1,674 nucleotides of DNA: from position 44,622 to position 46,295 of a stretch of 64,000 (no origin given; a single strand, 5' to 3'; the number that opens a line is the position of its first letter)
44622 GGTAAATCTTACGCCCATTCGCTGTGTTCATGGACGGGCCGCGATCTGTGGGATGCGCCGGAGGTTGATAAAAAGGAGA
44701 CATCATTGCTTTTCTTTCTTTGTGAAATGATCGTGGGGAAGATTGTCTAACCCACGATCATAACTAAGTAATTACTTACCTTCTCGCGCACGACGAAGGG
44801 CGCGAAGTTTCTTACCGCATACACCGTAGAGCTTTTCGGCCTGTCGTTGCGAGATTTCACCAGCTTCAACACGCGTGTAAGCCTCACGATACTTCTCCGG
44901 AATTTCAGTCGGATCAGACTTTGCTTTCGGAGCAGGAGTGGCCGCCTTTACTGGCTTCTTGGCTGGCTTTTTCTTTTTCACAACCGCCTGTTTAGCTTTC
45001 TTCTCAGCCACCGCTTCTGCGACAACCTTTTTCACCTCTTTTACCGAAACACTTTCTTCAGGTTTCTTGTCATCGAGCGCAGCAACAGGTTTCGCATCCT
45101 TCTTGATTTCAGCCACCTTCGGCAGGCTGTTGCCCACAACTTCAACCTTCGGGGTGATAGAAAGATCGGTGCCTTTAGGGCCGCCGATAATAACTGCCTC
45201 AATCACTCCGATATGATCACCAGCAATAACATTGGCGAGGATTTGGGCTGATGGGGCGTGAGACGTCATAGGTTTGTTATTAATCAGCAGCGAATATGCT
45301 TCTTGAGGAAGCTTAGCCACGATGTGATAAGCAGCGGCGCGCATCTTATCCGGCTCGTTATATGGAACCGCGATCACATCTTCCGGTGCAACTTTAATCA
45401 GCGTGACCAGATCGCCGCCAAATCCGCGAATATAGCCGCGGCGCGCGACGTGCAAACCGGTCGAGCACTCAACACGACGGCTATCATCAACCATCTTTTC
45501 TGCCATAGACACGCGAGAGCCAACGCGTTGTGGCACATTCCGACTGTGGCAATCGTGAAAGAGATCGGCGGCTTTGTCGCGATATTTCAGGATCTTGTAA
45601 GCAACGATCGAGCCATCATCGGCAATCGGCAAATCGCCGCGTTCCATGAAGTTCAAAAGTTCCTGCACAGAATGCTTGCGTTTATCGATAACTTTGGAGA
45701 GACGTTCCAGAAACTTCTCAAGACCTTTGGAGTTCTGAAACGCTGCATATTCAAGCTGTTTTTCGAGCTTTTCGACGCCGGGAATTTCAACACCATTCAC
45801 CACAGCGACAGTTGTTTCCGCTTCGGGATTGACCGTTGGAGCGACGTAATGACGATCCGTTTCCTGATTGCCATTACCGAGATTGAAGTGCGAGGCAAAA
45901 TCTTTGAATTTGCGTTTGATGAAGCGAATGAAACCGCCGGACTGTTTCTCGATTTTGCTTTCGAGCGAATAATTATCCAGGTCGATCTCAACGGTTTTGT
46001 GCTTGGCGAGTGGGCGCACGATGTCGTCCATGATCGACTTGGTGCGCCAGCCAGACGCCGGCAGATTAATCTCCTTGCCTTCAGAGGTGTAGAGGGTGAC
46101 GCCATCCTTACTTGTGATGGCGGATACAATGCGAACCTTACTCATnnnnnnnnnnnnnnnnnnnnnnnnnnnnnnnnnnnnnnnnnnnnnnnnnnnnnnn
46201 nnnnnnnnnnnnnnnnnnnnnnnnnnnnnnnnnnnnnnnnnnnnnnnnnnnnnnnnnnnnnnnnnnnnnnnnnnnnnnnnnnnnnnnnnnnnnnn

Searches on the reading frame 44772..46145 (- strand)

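Call 7: search_protein_families(library=phrogs, proteins=[window:44772-46145:-])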
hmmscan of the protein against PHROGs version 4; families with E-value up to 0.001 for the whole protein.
window:44772-46145:- (457 aa): 5 families
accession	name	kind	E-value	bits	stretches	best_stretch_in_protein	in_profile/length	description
phrog_2886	-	lysis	1e-116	392.2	2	106-396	157-451/552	RIIB lysis inhibitor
phrog_609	-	lysis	2.2e-29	103.1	1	137-282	907-1047/1055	RIIB lysis inhibitor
phrog_11221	-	lysis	7.7e-19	69.2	1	141-282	104-240/543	RIIB lysis inhibitor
phrog_36818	-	lysis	9.9e-18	65.3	1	138-279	3-145/163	RIIB lysis inhibitor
phrog_3803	-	lysis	1.7e-14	54.9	1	138-275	370-508/530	RIIB lysis inhibitor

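Call 8: search_protein_families(library=pfam, proteins=[window:44772-46145:-])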
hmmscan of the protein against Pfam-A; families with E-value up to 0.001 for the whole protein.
window:44772-46145:- (457 aa): 0 families
